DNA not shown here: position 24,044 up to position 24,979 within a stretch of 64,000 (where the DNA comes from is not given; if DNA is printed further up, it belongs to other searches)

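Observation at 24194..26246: Three tandem full-length (7-TM, double PQ-loop) transporters in a bacterium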

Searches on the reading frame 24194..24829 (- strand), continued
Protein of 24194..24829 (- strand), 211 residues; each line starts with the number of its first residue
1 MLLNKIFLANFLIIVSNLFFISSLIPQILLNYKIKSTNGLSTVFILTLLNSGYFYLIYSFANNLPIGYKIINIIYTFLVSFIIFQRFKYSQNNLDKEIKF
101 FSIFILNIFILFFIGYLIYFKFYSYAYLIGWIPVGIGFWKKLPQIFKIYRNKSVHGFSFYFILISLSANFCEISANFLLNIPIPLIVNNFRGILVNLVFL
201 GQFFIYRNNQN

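Call 37: predict_structure(alignment_id=A2)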
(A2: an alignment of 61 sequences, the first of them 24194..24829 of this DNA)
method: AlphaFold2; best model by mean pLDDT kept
length: 211 residues; sequences in the alignment: 61
mean_pLDDT: 93.7   pTM: 0.88
mean pLDDT of the five models: 93.7, 93.1, 92.9, 92.6, 91.9
residues with pLDDT >= 90: 178; 70-90: 32; 50-70: 1; < 50: 0
segments of 3 or more residues with pLDDT < 50: none
pLDDT, mean of each block of 10 residues (from residue 1): 87 95 98 97 96 93 89 96 96 91 95 89 83 94 97 97 98 93 93 98 95 72
secondary structure, 60 per line:
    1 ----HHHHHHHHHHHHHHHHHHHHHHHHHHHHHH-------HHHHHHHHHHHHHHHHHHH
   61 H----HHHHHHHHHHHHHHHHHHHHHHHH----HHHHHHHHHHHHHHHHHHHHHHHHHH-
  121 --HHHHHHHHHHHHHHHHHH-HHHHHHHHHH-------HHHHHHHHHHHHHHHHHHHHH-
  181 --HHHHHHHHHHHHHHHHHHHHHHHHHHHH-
elements in order: H5-34 H42-61 H66-89 H94-119 H123-140 H142-151 H159-179 H183-210

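Call 41: fold_search(model_id=the predicted structure, library=pdb)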
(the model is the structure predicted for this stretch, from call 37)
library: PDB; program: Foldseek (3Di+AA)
matches with E <= 10: 55; with E <= 0.001: 8
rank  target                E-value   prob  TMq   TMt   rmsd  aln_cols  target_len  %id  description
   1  8dyp_A                2.3e-05  1.00  0.70  0.47   5.1       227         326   17  Crystal structure of human cystine transporter cystinosin (released 2022-11-16)
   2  7zk1_A                7.0e-05  1.00  0.67  0.60   4.6       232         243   18  Crystal structure of cystinosin from Arabidopsis thaliana bound to sybody and nanobody (released 2022-08-31)
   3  5xpd                  1.6e-04  1.00  0.69  0.57   4.2       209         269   17  Sugar transporter of AtSWEET13 in inward-facing state with a substrate analog (released 2017-09-13)
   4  5ctg_A                3.2e-04  1.00  0.74  0.73   3.8       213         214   15  The 3.1 A resolution structure of a eukaryotic SWEET transporter (released 2015-10-28)
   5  5ctg_B                3.6e-04  1.00  0.73  0.70   4.3       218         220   15  The 3.1 A resolution structure of a eukaryotic SWEET transporter (released 2015-10-28)
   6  8dke_P                3.8e-04  1.00  0.64  0.44   5.3       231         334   17  Cryo-EM structure of cystinosin in a cytosol-open state (released 2022-09-21)
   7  5cth_C                4.6e-04  1.00  0.75  0.74   3.7       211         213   14  The 3.7 A resolution structure of a eukaryotic SWEET transporter (released 2015-10-28)
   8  7rxc_K                7.6e-04  1.00  0.58  0.60   6.8       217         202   12  CryoEM structure of KDELR with Legobody (released 2021-10-06)
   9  5ctg_C                1.1e-03  1.00  0.69  0.68   4.5       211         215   16  The 3.1 A resolution structure of a eukaryotic SWEET transporter (released 2015-10-28)
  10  8dkw_P                1.1e-03  1.00  0.61  0.42   5.8       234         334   18  Cryo-EM structure of cystinosin N288K mutant in a cytosol-open state at pH5.0 (released 2022-09-21)
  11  6i6j_A                1.2e-03  1.00  0.57  0.58   6.7       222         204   12  Crystal structure of the KDEL receptor bound to synthetic nanobody. (released 2019-02-27)
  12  7zkz_A                2.0e-03  1.00  0.63  0.58   5.1       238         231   17  Crystal structure of cystinosin from Arabidopsis thaliana bound to two nanobodies (released 2022-08-31)
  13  6i6b                  2.2e-03  1.00  0.61  0.63   7.3       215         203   10  Crystal structure of the KDEL receptor in the peptide free state. (released 2019-02-27)
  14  8apy_A                2.8e-03  1.00  0.59  0.60   6.5       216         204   12  Crystal structure of the H12A variant of the KDEL receptor bound to sybody (released 2023-08-23)
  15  5cth_A                3.2e-03  1.00  0.73  0.73   3.9       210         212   14  The 3.7 A resolution structure of a eukaryotic SWEET transporter (released 2015-10-28)
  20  4rng_C                3.2e-01  1.00  0.36  0.89   1.2        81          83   27  Crystal structure of a bacterial homologue of SWEET transporters (released 2014-11-19)
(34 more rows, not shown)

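Call 46: find_encoding_contigs(protein=P0151, flank=6000, max_places=1)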
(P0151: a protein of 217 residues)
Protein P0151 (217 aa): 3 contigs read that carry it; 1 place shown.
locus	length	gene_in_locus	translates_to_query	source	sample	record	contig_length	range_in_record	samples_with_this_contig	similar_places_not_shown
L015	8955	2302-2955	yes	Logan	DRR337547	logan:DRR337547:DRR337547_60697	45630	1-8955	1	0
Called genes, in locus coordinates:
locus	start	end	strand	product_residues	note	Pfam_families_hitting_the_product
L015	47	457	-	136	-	PF00293:NUDIX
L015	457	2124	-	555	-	PF03553:Na_H_antiporter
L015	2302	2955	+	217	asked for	PF04193:PQ-loop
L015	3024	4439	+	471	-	PF00749:tRNA-synt_1c, PF19269:Anticodon_2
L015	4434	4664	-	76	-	-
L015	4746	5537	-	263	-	-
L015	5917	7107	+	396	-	PF00375:SDF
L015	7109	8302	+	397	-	PF00324:AA_permease, PF03222:Trp_Tyr_perm (faint), PF03845:Spore_permease, PF13520:AA_permease_2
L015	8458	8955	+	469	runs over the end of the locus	-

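Call 47: find_encoding_contigs(protein=P0133, flank=6000, max_places=1)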
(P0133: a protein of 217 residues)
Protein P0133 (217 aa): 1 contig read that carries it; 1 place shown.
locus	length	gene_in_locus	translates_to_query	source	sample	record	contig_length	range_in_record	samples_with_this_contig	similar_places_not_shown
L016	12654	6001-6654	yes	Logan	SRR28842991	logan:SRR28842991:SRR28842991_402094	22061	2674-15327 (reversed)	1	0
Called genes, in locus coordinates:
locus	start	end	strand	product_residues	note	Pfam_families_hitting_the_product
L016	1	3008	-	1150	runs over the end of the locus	PF02811:PHP, PF07733:DNA_pol3_alpha, PF17657:DNA_pol3_finger, PF14579:HHH_6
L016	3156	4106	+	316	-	PF01699:Na_Ca_ex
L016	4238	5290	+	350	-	PF04392:ABC_sub_bind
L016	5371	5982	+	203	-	PF04193:PQ-loop (weak)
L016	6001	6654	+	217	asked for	PF04193:PQ-loop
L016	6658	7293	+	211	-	PF04193:PQ-loop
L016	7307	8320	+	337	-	PF04392:ABC_sub_bind (weak)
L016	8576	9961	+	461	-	PF12796:Ank_2, PF13857:Ank_5, PF00023:Ank (weak), PF13637:Ank_4, PF12796:Ank_2, PF13637:Ank_4, PF13857:Ank_5, PF13637:Ank_4, +3 more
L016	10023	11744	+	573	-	PF13857:Ank_5 (faint), PF13606:Ank_3 (faint), PF12796:Ank_2, PF13637:Ank_4 (weak), PF00023:Ank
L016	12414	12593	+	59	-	-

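Call 55: search_protein_families(library=pfam, proteins=[L008:1349-2197:+, L008:2203-4251:-, L008:4270-5211:-, L008:5238-5873:-, L008:6004-6654:+, L008:6635-7024:+, L008:7079-7735:-, L008:8032-8880:-, L008:8893-10137:-, L008:10760-11392:+], max_evalue=0.001)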
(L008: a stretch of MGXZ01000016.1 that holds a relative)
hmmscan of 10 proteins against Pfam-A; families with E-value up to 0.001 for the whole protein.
L008:1349-2197:+ (282 aa): 2 families
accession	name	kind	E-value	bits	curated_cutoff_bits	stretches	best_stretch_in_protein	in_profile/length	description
PF13714.12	PEP_mutase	-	3.5e-48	164.7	31.5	1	6-249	1-239/240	Phosphoenolpyruvate phosphomutase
PF00463.27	ICL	-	9.7e-14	51.2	26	1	76-180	150-257/526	Isocitrate lyase family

L008:2203-4251:- (682 aa): 3 families
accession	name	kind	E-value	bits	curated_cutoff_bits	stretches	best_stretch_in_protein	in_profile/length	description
PF01569.27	PAP2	-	1e-17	64.5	27.2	1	328-440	3-125/130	PAP2 superfamily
PF09335.16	VTT_dom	-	2.6e-15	57.4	33.9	1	40-163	1-121/123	VTT domain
PF14067.11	LssY_C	-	8.5e-15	55.3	25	1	505-623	3-126/188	LssY C-terminus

L008:4270-5211:- (313 aa): 2 families
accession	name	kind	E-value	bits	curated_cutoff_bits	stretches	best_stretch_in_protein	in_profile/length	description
PF04055.27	Radical_SAM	-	1.9e-21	77.4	29.5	1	80-244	1-166/166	Radical SAM superfamily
PF16881.10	LIAS_N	-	4.8e-09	37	27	1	20-65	52-96/96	N-terminal domain of lipoyl synthase of Radical_SAM family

L008:5238-5873:- (211 aa): 2 families
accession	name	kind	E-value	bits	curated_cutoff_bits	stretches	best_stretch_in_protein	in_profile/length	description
PF21948.1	LplA-B_cat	-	1.5e-38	133.2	27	1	17-198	1-196/200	Lipoyl protein ligase A/B catalytic domain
PF03099.24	BPL_LplA_LipB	-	2.9e-05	24.4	21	1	64-161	24-133/133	Biotin/lipoate A/B protein ligase family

L008:6004-6654:+ (216 aa): 2 families
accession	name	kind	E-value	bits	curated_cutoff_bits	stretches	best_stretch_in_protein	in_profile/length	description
PF04193.19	PQ-loop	-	2.5e-29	101.3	22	2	7-61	2-56/61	PQ loop repeat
PF11145.14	DUF2921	-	0.00097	19.2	27.5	0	13-167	18-180/236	Transmembrane E3 ligase/DUF2921 transmembrane domain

L008:6635-7024:+ (129 aa): 0 families

L008:7079-7735:- (218 aa): 3 families
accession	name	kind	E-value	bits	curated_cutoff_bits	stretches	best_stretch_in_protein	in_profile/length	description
PF04263.21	TPK_catalytic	-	3.5e-25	88.6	30.7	1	22-123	6-108/113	Thiamin pyrophosphokinase, catalytic domain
PF01973.23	MptE-like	-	0.00074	19.8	34.6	0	4-83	28-110/171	6-hydroxymethylpterin diphosphokinase MptE-like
PF04265.19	TPK_B1_binding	-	0.00088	19.3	22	0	153-197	14-61/67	Thiamin pyrophosphokinase, vitamin B1 binding domain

L008:8032-8880:- (282 aa): 1 family
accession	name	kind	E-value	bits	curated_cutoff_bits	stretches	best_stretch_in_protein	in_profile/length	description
PF01063.24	Aminotran_4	-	3.7e-49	168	28.5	1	30-255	1-223/223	Amino-transferase class IV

L008:8893-10137:- (414 aa): 3 families
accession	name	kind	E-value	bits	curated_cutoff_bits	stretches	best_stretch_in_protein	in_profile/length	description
PF00768.25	Peptidase_S11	-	4.9e-87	291.8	27.6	1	63-290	5-239/239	D-alanyl-D-alanine carboxypeptidase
PF07943.18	PBP5_C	-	2.3e-21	76.2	21.2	1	309-398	1-90/91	Penicillin-binding protein 5, C-terminal domain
PF13354.11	Beta-lactamase2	-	1.6e-17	64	22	1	75-221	4-148/214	Beta-lactamase enzyme family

L008:10760-11392:+ (210 aa): 1 family
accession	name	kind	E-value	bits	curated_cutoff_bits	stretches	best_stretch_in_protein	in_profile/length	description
PF13413.12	HTH_25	-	8e-17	61.3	24.6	1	18-77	2-61/62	Helix-turn-helix domain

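Call 66: find_homologous_proteins(query=L008:6004-6654:+, max_evalue=0.001)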
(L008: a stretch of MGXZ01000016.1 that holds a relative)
Query L008:6004-6654:+ (216 aa): 103 proteins with E <= 0.001 among 336 candidates.
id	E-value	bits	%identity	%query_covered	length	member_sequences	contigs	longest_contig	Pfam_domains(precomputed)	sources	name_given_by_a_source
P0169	1.1e-139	481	100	100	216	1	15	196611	PF04193.20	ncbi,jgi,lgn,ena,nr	ncbi:MAG: putative membrane protein [uncultured bacterium]|nr:MAG: putative membrane protein [uncult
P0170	1.4e-107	376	80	96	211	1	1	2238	PF04193.20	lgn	-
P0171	6.2e-106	371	78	99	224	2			PF04193.20,PF11145.15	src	-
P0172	2.3e-105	369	76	99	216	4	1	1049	PF04193.20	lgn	-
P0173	4.0e-104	365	78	97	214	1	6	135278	PF04193.20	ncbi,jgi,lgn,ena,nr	ncbi:MAG: hypothetical protein COY58_09605 [Gammaproteobacteria bacterium CG_4_10_14_0_8_um_filter_3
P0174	1.2e-103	364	76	97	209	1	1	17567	PF04193.20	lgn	-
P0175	4.1e-102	359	74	97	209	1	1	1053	PF04193.20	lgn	-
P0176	6.3e-102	358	76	97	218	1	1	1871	PF04193.20,PF11145.15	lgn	-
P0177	7.2e-101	355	73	97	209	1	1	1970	PF04193.20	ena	-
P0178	4.5e-100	352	72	97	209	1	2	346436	PF04193.20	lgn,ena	-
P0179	4.7e-100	352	72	97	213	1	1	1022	PF04193.20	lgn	-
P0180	5.1e-100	352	75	96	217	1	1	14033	PF04193.20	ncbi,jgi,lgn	-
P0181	8.7e-100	351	75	96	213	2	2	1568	PF04193.20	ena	-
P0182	2.5e-99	349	74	97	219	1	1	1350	PF04193.20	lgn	-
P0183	5.4e-99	348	72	97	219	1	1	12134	PF04193.20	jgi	jgi:uncharacterized protein with PQ loop repeat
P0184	3.4e-98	346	72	96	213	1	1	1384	PF04193.20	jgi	jgi:uncharacterized protein with PQ loop repeat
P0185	8.1e-98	345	73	97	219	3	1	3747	PF04193.20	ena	-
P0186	3.2e-96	339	69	99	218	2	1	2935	PF04193.20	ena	-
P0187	4.2e-96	339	72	96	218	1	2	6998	PF04193.20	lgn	-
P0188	5.9e-96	338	69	97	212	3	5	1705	PF04193.20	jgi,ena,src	-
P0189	8.1e-96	338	71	99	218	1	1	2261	PF04193.20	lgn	-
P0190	1.4e-95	337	68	99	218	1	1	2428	PF04193.20,PF11145.15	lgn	-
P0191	4.3e-95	336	67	98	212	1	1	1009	PF04193.20,PF11145.15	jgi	-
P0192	7.3e-95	335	71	96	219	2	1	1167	PF04193.20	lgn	-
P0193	8.4e-95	335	74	95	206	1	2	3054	PF04193.20,PF11145.15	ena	-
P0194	3.6e-94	333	68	99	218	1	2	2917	PF04193.20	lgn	-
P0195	2.9e-93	330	68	99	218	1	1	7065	PF04193.20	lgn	-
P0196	6.1e-93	329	67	98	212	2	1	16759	PF04193.20,PF03203.20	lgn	-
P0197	5.3e-92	326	67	99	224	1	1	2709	PF04193.20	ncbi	-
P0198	9.2e-92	325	65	99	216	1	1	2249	PF04193.20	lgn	-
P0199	1.3e-91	324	65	99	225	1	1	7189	PF04193.20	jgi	jgi:uncharacterized protein with PQ loop repeat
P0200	2.1e-91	324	68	98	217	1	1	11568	PF04193.20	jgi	-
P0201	2.2e-91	323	67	96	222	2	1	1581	PF04193.20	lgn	-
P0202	1.0e-90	321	65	97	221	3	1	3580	PF04193.20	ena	-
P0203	2.8e-90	320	66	100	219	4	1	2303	PF04193.20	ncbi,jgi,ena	-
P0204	2.1e-89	317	66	97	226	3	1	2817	PF04193.20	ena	-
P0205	3.5e-89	316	68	95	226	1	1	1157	PF04193.20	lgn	-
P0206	4.1e-89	316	66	97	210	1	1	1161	PF04193.20,PF11145.15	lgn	-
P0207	4.8e-89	316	65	98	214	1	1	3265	PF04193.20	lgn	-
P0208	5.6e-88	312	66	99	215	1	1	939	PF04193.20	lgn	-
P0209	8.0e-88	312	67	96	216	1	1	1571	PF04193.20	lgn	-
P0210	2.3e-87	310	63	97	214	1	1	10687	PF04193.20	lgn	-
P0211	3.6e-87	310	65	95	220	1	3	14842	PF04193.20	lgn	-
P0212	5.3e-87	309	66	96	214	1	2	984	PF04193.20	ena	-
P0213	9.9e-87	308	65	100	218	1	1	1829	PF04193.20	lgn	-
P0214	1.2e-86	308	65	97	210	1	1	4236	PF04193.20,PF11145.15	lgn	-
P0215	1.2e-86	308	65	97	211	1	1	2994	PF04193.20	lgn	-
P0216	5.1e-86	306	65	96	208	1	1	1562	PF04193.20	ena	-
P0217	9.9e-86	305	65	100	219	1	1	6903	PF04193.20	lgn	-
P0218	1.4e-85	305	65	96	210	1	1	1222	PF04193.20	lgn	-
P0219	1.6e-85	304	63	98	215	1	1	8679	PF04193.20,PF11145.15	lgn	-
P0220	2.4e-85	304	63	96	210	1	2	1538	PF04193.20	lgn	-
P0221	2.5e-85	304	65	95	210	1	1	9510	PF04193.20,PF11145.15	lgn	-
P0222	3.4e-85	303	63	96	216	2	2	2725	PF04193.20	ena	-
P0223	4.4e-85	303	65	99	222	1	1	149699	PF04193.20,PF11145.15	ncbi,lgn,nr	ncbi:MAG: PQ-loop repeat-containing protein [Gammaproteobacteria bacterium]|nr:PQ-loop repeat-contai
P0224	5.1e-85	303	65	99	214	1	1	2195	PF04193.20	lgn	-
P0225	2.5e-84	300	64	98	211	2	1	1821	PF04193.20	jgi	jgi:uncharacterized protein with PQ loop repeat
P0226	1.0e-83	298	66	96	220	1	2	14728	PF04193.20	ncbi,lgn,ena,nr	ncbi:MAG: PQ-loop repeat-containing protein [Gammaproteobacteria bacterium]|nr:PQ-loop repeat-contai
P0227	4.3e-83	296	60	98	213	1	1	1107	PF04193.20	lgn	-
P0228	2.1e-82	294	61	97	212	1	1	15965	PF04193.20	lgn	-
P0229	6.3e-82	293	64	99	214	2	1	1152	PF04193.20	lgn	-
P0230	1.7e-81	291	62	97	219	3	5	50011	PF04193.20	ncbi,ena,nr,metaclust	ncbi:MAG: hypothetical protein A3F13_02150 [Gammaproteobacteria bacterium RIFCSPHIGHO2_12_FULL_40_19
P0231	2.0e-81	291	60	98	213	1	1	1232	PF04193.20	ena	-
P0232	4.6e-81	290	63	96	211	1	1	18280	PF04193.20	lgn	-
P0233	8.9e-81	289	64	98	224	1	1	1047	PF04193.20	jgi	jgi:uncharacterized protein with PQ loop repeat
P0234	1.6e-80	288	62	97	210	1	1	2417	PF04193.20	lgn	-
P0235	8.5e-80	286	60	96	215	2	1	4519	PF04193.20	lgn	-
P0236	1.3e-79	285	62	97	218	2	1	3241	PF04193.20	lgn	-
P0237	2.5e-79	284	60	97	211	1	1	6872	PF04193.20,PF11145.15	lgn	-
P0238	3.6e-79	284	57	97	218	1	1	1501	PF04193.20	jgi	-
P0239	1.4e-78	282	62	98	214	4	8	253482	PF04193.20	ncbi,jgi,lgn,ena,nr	ncbi:MAG TPA: PQ-loop repeat-containing protein [Coxiellaceae bacterium]|nr:PQ-loop repeat-containin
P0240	5.5e-78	280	63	94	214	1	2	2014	PF04193.20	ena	-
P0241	5.3e-77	276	56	98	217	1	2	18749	PF04193.20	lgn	-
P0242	5.8e-76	273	55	97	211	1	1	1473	PF04193.20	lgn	-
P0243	6.0e-76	273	57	99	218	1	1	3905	PF04193.20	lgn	-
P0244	5.8e-75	270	54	100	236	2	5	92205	PF04193.20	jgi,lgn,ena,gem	jgi:uncharacterized protein with PQ loop repeat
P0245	3.3e-74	267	55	99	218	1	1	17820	PF04193.20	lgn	-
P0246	4.0e-74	267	55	97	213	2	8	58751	PF04193.20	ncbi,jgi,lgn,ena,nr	ncbi:MAG: hypothetical protein COV52_08275 [Gammaproteobacteria bacterium CG11_big_fil_rev_8_21_14_0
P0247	4.9e-74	267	79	69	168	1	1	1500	PF04193.20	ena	-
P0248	3.0e-71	258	55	97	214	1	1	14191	PF04193.20,PF11145.15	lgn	-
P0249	2.4e-70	255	55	95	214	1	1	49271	PF04193.20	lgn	-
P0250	7.4e-69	250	54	96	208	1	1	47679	PF04193.20,PF11145.15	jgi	jgi:uncharacterized protein with PQ loop repeat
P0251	2.5e-67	245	50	96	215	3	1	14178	PF04193.20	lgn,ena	-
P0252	2.8e-67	245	55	97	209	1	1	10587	PF04193.20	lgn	-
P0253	3.6e-67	244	51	97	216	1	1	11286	PF04193.20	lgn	-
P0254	2.5e-64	235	49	100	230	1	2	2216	PF04193.20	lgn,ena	-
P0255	5.5e-63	231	54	96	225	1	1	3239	PF04193.20,PF11145.15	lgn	-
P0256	1.4e-62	229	50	97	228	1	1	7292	PF04193.20,PF11145.15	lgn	-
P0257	1.7e-62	229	48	99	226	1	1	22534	PF04193.20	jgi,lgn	-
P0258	1.5e-61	226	49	99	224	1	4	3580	PF04193.20,PF11145.15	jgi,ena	-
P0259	3.4e-61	225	51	96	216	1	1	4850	PF04193.20,PF07695.18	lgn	-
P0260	4.9e-61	224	50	98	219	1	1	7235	PF04193.20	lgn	-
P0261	3.3e-60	222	69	65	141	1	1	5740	PF04193.20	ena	-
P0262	9.1e-59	217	47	99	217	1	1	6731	PF04193.20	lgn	-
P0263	2.6e-57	212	52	94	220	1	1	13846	PF04193.20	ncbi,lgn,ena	-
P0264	1.7e-54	203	45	99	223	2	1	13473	PF04193.20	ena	-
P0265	2.0e-54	203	51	94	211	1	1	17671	PF04193.20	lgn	-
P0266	3.7e-51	192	45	94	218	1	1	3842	PF04193.20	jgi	jgi:uncharacterized protein with PQ loop repeat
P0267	2.8e-45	173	45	99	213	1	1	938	PF04193.20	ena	-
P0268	1.4e-44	170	80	44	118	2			PF04193.20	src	-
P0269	1.4e-36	144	40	94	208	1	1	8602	PF04193.20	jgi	jgi:uncharacterized protein with PQ loop repeat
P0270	5.9e-36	142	38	98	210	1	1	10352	PF04193.20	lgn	-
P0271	4.4e-25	107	36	77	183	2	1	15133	PF04193.20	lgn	-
